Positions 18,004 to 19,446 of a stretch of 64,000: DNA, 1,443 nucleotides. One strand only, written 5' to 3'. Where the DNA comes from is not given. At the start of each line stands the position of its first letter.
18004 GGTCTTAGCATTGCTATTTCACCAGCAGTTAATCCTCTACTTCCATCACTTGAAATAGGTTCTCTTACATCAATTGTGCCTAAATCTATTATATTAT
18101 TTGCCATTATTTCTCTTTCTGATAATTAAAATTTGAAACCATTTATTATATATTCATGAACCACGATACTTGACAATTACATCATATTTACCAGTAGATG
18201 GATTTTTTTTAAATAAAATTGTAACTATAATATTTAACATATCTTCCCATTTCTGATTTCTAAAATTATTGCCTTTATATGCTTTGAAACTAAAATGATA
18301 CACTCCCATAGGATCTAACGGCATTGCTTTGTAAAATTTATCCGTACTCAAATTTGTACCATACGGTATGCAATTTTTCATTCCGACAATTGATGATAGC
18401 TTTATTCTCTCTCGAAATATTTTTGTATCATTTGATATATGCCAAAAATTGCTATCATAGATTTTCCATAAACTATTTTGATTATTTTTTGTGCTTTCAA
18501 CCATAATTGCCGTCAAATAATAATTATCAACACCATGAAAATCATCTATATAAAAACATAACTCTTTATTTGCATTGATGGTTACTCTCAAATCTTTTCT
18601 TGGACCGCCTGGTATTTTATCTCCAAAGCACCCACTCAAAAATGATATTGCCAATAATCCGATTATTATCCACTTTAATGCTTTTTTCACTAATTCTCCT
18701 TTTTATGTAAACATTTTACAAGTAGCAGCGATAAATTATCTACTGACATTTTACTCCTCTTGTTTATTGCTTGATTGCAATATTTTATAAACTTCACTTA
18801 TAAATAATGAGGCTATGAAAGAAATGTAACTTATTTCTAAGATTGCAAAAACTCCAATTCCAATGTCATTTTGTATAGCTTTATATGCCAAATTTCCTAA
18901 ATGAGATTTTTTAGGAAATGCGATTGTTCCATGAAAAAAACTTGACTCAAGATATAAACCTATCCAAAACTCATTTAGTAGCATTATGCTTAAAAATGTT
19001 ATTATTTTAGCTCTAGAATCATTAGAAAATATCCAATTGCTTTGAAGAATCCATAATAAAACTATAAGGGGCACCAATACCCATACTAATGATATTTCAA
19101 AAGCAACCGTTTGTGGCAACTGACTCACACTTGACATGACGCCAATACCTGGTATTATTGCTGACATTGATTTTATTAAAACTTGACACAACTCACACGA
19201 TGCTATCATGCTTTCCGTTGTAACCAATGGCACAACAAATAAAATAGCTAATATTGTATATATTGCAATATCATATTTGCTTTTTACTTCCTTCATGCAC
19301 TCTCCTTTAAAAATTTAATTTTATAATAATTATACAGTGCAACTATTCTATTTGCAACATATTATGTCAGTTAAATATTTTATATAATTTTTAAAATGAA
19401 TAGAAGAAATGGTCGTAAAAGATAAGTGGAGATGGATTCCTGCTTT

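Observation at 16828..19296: Co-directional array of small exported/lipoprotein genes and toxin-gene remnants joined by near-identical junctions (orphan toxin/immunity-like island downstream of bamA)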

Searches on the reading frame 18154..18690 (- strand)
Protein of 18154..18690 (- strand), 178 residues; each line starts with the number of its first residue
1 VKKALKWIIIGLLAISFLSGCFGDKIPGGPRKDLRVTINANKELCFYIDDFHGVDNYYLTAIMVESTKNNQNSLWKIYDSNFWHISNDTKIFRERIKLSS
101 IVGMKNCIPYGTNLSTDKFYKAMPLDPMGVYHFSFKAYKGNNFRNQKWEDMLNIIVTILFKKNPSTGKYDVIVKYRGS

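Call 4: search_protein_families(library=pfam, proteins=[window:18154-18690:-], max_evalue=1)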
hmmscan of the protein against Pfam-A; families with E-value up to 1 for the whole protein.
window:18154-18690:- (178 aa): 1 family
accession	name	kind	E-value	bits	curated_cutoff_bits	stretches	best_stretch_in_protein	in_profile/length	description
PF20002.4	fvmX3-analog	-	0.14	12.7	27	1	156-175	4-23/89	FtsH ternary system domain X3-analog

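Call 9: search_protein_families(library=ncbifam, proteins=[window:18154-18690:-], max_evalue=1)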
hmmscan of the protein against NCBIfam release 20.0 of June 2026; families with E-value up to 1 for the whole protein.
window:18154-18690:- (178 aa): 3 families
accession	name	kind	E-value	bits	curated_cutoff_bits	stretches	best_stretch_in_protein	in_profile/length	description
NF045617.1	mostly_LP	subfamily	7.4e-10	39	43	1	9-80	3-69/119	putative T6SS immunity periplasmic lipoprotein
NF045616.1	Acin_mostly_LP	subfamily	0.03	14.6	50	1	31-121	18-105/130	NF045616 family extracytoplasmic (lipo)protein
NF047847.2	SS_mature_LptM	equivalog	0.28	11.3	27.7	1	1-21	1-20/31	LPS translocon maturation chaperone LptM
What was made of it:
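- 18154..18690 (-): p178: lipoprotein of the PA0261/Tpi immunity family, an orphan immunity protein against a Tpe (VgrG2b C-terminal type) metallopeptidase. NF045617 hit at E 7e-10, 39 bits, below the 43-bit cutoff (call 9).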

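Call 12: find_homologous_proteins(query=window:18154-18690:-, max_evalue=0.01)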
Query window:18154-18690:- (178 aa): 3 proteins with E <= 0.01 among 21 candidates.
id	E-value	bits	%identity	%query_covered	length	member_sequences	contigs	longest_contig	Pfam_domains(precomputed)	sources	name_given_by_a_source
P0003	1.0e-104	366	91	99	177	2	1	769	-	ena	-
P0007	2.1e-26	111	41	96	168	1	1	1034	-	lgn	-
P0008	4.5e-19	87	47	69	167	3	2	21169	-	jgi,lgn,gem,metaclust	metaclust:\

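Call 14: find_encoding_contigs(protein=P0008, flank=10000, max_places=6)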
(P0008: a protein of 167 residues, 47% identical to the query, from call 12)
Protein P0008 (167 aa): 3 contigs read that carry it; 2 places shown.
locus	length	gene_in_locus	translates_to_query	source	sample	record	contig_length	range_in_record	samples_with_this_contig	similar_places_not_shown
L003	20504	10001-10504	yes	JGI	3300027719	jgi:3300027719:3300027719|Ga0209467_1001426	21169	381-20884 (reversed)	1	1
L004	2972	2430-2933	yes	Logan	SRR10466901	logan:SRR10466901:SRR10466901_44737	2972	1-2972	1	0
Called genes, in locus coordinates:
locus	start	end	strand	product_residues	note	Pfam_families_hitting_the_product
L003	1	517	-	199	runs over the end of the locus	-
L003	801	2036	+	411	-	PF01058:Oxidored_q6, PF14720:NiFe_hyd_SSU_C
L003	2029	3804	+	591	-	PF27537:HoxH, PF00374:NiFeSe_Hases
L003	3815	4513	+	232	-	PF01292:Ni_hydr_CYTB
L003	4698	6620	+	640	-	PF07503:zf-HYPF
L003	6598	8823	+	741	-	PF00708:Acylphosphatase, PF07503:zf-HYPF, PF01300:Sua5_yciO_yrdC, PF17788:HypF_C, PF22521:HypF_C_2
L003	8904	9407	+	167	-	-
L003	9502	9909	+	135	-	PF02452:PemK_toxin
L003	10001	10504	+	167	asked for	-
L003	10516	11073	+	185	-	PF01750:HycI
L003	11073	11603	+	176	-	PF01750:HycI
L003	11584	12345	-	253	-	-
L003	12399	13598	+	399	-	PF03573:OprD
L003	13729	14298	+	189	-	PF04955:HupE_UreJ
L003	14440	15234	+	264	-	PF02492:cobW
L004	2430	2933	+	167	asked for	-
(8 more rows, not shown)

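Call 15: find_encoding_contigs(protein=P0007, flank=10000, max_places=6)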
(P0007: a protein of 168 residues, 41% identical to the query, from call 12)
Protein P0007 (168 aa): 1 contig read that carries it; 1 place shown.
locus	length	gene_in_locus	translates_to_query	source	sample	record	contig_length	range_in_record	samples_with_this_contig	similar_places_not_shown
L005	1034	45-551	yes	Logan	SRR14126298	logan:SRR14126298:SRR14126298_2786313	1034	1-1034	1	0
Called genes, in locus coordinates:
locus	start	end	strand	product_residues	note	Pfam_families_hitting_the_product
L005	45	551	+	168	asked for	-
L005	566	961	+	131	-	-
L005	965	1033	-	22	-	?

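Call 23: find_related_loci(query=A2, collection=genome_contigs, flank=10000)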
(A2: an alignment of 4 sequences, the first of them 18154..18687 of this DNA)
Query A2 (177 aa) in genome_contigs; peptide patterns used: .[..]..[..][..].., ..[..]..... (x = any residue, [..] = any of these).
67 stretches matched a pattern, but none encodes a relative of the query by tblastn (E <= 1e-3).
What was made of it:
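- Tried and rejected: No relatives found, so the family is rare and this MAG is not in that collection (call 23).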

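Call 51: search_protein_families(library=ncbifam, alignment_id=A2, max_evalue=0.1)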
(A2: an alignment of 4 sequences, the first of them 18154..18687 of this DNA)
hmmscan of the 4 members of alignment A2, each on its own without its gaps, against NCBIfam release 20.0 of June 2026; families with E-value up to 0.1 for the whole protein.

A. member 1, window:18154-18687:- (177 aa): 2 families
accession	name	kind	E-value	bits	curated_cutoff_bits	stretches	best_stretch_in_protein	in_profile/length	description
NF045617.1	mostly_LP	subfamily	7.3e-10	39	43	1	8-79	3-69/119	putative T6SS immunity periplasmic lipoprotein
NF045616.1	Acin_mostly_LP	subfamily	0.03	14.6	50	1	30-120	18-105/130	NF045616 family extracytoplasmic (lipo)protein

B. families by the number of members that match (of 4 scanned): 3 families
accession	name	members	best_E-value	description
NF045617.1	mostly_LP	4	7.3e-10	putative T6SS immunity periplasmic lipoprotein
NF045616.1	Acin_mostly_LP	2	0.019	NF045616 family extracytoplasmic (lipo)protein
NF009317.0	PRK12674.2-1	1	0.027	Na+/H+ antiporter subunit G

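Call 52: search_solved_structures(query=A2, max_evalue=10)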
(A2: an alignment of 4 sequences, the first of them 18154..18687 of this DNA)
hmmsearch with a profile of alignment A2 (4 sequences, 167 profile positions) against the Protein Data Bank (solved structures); distinct sequences matched with E-value up to 10: 5.
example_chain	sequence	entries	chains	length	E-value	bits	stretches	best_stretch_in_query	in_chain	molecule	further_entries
3kar_A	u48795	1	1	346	0.45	13.7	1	47-108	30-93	KINESIN-LIKE PROTEIN KAR3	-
1f9u_A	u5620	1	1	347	0.47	13.7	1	47-108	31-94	KINESIN-LIKE PROTEIN KAR3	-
1f9v_A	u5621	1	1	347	0.47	13.7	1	47-108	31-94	KINESIN-LIKE PROTEIN KAR3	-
1f9w_A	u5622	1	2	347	0.47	13.7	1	47-108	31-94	KINESIN-LIKE PROTEIN KAR3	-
1f9t_A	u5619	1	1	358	0.49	13.6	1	47-108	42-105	KINESIN-LIKE PROTEIN KAR3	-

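Call 60: search_protein_families(library=ncbifam, proteins=[window:18157-18624:-], max_evalue=10)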
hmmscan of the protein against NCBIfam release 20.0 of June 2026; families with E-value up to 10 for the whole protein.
seq(156 aa): 2 families
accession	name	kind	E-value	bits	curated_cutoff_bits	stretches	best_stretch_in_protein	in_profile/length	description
NF045617.1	mostly_LP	subfamily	0.00032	20.8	43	1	8-58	23-69/119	putative T6SS immunity periplasmic lipoprotein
NF045616.1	Acin_mostly_LP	subfamily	0.036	14.3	50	1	9-99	18-105/130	NF045616 family extracytoplasmic (lipo)protein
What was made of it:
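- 18154..18690 (-): The mature part alone still hits at E 3e-4 (call 60).
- On Tpi / PA0261 immunity family, NCBIfam NF045617 (applied to p178): The mature part alone scores 20.8 bits, E 3e-4 (call 60).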

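Call 79: find_related_loci(query=A2, collection=metagenome_contigs, flank=5000)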
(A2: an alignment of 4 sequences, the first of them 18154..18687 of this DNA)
Query A2 (177 aa) in metagenome_contigs; peptide patterns used: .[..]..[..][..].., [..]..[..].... (x = any residue, [..] = any of these).
185 stretches matched a pattern; 2 encode a relative of the query (tblastn E <= 1e-3); 2 distinct loci.
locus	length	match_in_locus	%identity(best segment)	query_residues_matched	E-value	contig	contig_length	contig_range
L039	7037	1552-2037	37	2-170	3e-27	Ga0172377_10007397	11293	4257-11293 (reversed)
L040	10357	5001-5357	47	4-125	1e-23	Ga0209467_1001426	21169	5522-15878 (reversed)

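Call 84: search_protein_families(library=pfam, proteins=[L039:2068-5880:+, L039:729-1256:+], max_evalue=0.01)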
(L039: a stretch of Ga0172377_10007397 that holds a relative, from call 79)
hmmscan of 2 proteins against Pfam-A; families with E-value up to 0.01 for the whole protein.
L039:2068-5880:+ (1271 aa): 2 families
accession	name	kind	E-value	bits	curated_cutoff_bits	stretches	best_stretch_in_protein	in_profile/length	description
PF00353.25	HemolysinCabind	-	4.5e-60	199.5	23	8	690-724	2-36/36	RTX calcium-binding nonapeptide repeat (4 copies)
PF13499.12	EF-hand_7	-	0.0067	17.2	30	1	501-546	10-58/67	EF-hand domain pair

L039:729-1256:+ (176 aa): 1 family
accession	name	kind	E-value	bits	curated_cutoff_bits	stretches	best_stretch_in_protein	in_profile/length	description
PF18539.7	DUF5625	-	0.0025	18.5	26.9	1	31-160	1-119/131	Domain of unknown function (DUF5625)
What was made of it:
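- Its RTX repeats score E 4.5e-60 (call 84).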

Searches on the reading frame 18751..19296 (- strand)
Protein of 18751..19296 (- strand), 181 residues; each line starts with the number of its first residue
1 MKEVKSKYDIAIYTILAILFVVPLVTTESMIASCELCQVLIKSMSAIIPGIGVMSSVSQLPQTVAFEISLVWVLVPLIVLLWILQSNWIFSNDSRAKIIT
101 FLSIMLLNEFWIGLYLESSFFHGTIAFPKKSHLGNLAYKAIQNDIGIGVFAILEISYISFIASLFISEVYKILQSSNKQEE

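Call 4: search_protein_families(library=pfam, proteins=[window:18751-19296:-], max_evalue=1)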
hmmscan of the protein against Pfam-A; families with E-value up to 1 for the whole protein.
window:18751-19296:- (181 aa): 0 families

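Call 5: list_cluster_members(proteins=[window:18751-19296:-, window:18154-18690:-, window:17910-18107:-, window:17463-17897:-, window:17326-17466:-, window:16828-17292:-])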
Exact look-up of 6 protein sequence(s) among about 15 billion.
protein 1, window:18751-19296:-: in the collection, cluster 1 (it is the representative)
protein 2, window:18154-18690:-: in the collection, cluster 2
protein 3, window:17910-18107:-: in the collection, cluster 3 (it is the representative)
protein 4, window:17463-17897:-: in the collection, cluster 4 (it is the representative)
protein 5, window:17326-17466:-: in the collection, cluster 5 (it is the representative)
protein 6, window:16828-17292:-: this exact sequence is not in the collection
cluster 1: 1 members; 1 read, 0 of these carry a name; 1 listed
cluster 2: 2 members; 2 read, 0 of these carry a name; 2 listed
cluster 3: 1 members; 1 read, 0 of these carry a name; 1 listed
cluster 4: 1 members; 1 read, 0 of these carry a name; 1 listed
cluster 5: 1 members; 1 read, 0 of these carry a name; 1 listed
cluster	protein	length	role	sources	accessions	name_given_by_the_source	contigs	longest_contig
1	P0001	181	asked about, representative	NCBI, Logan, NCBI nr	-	-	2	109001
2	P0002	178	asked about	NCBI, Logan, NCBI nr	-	-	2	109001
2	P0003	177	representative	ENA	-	-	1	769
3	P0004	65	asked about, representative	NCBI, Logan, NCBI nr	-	-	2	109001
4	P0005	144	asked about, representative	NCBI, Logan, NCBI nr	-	-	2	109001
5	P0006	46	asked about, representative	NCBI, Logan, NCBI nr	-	-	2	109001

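Call 8: find_encoding_contigs(protein=P0002, flank=10000, max_places=6)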
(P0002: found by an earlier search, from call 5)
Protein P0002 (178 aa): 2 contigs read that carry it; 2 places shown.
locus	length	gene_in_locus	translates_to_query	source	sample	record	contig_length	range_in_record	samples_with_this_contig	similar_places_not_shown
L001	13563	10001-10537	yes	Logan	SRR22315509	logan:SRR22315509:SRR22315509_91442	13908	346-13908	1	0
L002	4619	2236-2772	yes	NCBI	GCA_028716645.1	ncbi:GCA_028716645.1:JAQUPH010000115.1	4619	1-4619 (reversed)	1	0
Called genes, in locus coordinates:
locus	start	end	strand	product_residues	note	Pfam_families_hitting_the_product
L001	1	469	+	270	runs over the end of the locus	?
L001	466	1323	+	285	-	PF01551:Peptidase_M23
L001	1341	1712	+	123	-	PF04519:Bactofilin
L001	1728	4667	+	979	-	PF17757:UvrB_inter, PF02559:CarD_TRCF_RID, PF00270:DEAD, PF04851:ResIII, PF00271:Helicase_C, PF03461:TRCF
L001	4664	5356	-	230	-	PF06161:DUF975 (faint)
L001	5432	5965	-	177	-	-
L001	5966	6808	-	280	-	PF02153:PDH_N, PF20463:PDH_C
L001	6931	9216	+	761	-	PF07244:POTRA (weak), PF08478:POTRA_1 (faint), PF08479:POTRA_2 (faint), PF07244:POTRA, PF01103:Omp85, PF03865:ShlB (weak)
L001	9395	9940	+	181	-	-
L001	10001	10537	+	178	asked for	-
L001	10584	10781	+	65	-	-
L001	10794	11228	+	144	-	-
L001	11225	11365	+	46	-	-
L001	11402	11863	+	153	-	-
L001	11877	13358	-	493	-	PF02541:Ppx-GppA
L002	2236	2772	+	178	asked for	-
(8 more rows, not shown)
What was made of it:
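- Checked: 154 aa, 16828-17292 (gene callers start it one codon later at the GTG, giving 153 aa; call 8)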

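Call 9: search_protein_families(library=ncbifam, proteins=[window:18751-19296:-], max_evalue=1)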
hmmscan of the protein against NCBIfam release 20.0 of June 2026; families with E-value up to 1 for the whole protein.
window:18751-19296:- (181 aa): 0 families
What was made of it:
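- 18751..19296 (-): p181: polytopic membrane protein, probably an orphan immunity protein against a membrane-inserting (glycine-zipper) toxin domain. No Pfam or NCBIfam hit (calls 4, 9).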

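Call 16: find_encoding_contigs(protein=P0003, flank=10000, max_places=6)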
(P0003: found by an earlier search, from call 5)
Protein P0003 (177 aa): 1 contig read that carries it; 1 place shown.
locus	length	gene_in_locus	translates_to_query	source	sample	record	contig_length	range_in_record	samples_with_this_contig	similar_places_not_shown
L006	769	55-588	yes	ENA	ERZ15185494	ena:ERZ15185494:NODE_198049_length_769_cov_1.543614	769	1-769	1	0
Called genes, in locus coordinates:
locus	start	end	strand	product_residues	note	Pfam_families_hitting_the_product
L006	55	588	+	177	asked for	-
